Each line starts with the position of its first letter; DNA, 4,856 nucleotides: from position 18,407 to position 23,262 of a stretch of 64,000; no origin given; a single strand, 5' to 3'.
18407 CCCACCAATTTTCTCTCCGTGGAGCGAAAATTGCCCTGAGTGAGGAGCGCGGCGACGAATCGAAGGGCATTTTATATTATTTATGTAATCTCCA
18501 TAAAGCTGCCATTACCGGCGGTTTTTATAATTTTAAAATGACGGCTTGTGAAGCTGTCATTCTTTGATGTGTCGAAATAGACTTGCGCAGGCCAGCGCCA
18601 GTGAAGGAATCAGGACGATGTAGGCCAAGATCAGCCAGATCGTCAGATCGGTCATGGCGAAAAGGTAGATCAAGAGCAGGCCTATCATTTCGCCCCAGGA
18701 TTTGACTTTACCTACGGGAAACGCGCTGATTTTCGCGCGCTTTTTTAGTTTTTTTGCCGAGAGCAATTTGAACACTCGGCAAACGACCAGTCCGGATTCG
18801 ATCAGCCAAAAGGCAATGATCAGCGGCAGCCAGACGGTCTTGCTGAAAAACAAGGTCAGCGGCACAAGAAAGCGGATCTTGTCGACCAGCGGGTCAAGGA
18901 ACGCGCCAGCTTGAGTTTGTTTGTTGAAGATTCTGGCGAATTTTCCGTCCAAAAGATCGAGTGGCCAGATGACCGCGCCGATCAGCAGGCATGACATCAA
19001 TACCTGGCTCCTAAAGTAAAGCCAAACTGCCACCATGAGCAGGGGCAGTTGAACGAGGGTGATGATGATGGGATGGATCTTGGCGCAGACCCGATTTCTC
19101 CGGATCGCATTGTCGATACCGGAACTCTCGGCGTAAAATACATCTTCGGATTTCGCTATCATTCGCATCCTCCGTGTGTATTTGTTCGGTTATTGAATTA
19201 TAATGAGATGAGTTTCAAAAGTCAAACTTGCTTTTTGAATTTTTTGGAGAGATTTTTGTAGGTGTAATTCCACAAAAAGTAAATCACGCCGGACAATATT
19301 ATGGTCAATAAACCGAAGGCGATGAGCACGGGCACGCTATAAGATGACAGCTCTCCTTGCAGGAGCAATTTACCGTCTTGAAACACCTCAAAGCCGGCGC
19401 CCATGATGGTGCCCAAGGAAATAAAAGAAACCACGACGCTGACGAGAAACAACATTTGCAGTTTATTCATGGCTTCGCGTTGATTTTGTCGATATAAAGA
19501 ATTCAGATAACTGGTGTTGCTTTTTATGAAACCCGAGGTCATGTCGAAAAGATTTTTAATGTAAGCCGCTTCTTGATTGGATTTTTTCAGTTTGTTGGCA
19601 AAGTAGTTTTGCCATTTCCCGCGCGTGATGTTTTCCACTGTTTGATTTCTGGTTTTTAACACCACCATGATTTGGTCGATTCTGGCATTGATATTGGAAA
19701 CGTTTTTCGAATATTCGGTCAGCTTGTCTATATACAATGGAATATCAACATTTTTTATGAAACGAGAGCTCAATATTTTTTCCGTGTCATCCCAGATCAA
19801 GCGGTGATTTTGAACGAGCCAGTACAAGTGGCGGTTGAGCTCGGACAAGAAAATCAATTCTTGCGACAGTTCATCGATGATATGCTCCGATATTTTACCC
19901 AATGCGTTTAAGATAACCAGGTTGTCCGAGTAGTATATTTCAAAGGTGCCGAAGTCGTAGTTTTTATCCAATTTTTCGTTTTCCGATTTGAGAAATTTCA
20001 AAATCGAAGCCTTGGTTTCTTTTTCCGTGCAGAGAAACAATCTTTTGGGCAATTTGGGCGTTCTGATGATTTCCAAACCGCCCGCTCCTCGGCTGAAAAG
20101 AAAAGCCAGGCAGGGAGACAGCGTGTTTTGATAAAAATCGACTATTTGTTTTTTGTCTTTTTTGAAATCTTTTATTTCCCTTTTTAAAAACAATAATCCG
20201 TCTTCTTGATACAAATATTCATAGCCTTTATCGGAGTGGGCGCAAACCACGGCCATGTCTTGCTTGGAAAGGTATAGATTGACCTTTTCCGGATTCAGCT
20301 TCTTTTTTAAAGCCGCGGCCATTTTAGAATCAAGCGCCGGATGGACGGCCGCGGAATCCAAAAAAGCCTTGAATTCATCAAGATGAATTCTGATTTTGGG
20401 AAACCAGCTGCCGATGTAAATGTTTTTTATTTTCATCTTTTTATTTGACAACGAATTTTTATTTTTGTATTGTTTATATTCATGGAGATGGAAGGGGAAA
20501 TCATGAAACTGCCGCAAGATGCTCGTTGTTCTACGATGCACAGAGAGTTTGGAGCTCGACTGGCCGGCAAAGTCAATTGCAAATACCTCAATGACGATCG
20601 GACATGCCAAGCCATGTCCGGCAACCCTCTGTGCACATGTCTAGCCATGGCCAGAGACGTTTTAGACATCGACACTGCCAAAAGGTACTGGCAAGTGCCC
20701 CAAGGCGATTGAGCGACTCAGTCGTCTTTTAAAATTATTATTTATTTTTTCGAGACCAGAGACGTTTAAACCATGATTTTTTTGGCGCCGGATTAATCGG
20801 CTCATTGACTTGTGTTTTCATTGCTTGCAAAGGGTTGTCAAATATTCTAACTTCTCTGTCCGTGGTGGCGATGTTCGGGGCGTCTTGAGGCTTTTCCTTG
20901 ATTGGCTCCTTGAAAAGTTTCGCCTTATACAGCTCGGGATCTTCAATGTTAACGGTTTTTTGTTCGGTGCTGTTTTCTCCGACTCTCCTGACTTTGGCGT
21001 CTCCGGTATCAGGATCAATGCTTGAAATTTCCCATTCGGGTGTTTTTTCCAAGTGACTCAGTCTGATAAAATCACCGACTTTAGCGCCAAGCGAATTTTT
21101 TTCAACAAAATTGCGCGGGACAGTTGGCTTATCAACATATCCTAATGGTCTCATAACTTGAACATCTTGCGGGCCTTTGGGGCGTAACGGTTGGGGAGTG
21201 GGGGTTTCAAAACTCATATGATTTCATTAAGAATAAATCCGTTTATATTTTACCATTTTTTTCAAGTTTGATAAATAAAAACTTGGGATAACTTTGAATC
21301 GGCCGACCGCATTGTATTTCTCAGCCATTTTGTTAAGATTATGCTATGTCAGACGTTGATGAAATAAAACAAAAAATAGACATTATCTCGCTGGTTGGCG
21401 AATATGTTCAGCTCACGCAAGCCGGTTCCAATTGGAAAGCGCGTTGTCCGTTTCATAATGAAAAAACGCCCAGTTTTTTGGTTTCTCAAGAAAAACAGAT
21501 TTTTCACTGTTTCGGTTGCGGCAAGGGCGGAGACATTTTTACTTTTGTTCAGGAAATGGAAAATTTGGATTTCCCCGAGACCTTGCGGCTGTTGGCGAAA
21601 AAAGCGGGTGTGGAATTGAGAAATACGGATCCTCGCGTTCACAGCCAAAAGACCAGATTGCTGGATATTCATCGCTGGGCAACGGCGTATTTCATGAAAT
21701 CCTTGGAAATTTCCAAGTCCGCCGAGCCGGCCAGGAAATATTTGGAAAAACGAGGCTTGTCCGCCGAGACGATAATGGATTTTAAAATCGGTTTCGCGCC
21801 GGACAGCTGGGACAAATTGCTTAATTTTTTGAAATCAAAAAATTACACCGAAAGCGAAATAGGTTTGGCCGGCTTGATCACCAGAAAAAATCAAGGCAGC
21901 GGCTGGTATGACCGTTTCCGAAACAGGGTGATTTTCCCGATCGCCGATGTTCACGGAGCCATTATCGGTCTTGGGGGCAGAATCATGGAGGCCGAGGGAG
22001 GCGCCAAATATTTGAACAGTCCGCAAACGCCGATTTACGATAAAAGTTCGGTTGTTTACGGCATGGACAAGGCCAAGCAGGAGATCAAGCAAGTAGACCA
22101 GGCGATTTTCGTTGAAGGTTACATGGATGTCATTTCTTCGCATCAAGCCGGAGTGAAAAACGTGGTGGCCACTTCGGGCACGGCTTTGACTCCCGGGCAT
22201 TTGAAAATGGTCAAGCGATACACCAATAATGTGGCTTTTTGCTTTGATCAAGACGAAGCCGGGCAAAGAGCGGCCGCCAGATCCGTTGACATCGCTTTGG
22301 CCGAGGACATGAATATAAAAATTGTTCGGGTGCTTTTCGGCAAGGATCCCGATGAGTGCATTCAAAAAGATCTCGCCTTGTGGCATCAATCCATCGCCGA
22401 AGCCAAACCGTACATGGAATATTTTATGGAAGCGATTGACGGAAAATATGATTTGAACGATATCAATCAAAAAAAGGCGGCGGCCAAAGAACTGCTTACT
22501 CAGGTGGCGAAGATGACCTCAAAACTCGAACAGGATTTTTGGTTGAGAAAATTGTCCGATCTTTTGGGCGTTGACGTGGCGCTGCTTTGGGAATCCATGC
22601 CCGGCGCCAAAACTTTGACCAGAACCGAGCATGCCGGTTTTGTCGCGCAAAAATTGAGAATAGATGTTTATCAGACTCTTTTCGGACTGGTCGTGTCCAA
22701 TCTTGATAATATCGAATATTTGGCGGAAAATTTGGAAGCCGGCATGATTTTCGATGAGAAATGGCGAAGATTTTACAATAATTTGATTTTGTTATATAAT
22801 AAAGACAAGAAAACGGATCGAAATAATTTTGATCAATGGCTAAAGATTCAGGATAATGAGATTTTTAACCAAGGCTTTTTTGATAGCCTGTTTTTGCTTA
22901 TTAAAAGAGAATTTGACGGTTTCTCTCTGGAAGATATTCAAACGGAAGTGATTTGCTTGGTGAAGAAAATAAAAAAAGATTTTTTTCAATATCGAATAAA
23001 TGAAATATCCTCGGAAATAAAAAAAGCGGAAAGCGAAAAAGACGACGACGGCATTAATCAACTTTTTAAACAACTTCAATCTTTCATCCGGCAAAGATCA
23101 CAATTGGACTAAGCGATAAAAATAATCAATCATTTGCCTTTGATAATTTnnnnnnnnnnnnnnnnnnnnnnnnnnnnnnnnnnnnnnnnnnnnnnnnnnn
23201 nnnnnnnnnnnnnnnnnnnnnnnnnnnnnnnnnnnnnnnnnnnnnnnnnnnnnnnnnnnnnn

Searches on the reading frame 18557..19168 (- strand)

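Call 12: search_protein_families(library=pfam, proteins=[window:18557-19168:-], max_evalue=0.001)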
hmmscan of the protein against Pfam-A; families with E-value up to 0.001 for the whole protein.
window:18557-19168:- (203 aa): 1 family
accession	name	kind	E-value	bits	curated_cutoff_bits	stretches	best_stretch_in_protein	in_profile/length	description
PF01066.26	CDP-OH_P_transf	-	1.4e-17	65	22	1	32-183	3-149/152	CDP-alcohol phosphatidyltransferase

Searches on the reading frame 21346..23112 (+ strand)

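Call 12: search_protein_families(library=pfam, proteins=[window:21346-23112:+], max_evalue=0.001)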
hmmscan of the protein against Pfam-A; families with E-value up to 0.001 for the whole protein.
window:21346-23112:+ (588 aa): 7 families
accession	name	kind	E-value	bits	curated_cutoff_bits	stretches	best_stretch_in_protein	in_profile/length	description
PF08275.17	DNAG_N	-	1.4e-41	142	26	1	116-244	2-128/128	DNA primase catalytic core, N-terminal domain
PF01807.25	Zn_ribbon_DnaG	-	1.2e-36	124.9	24.9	1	3-93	5-95/98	CHC2 zinc finger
PF13155.12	Toprim_2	-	1.4e-23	83.5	22.1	1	255-338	2-87/88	Toprim-like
PF13662.12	Toprim_4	-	1.4e-17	64.1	25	1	252-327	2-84/85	Toprim domain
PF01751.28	Toprim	-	5.1e-12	46.3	23.1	1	253-317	2-84/96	Toprim domain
PF10410.14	DnaB_bind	-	1.3e-08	35.4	20.6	1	357-411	1-55/56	DnaB-helicase binding domain of primase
PF13362.12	Toprim_3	-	3.7e-06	27.7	27.2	1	254-342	3-92/95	Toprim domain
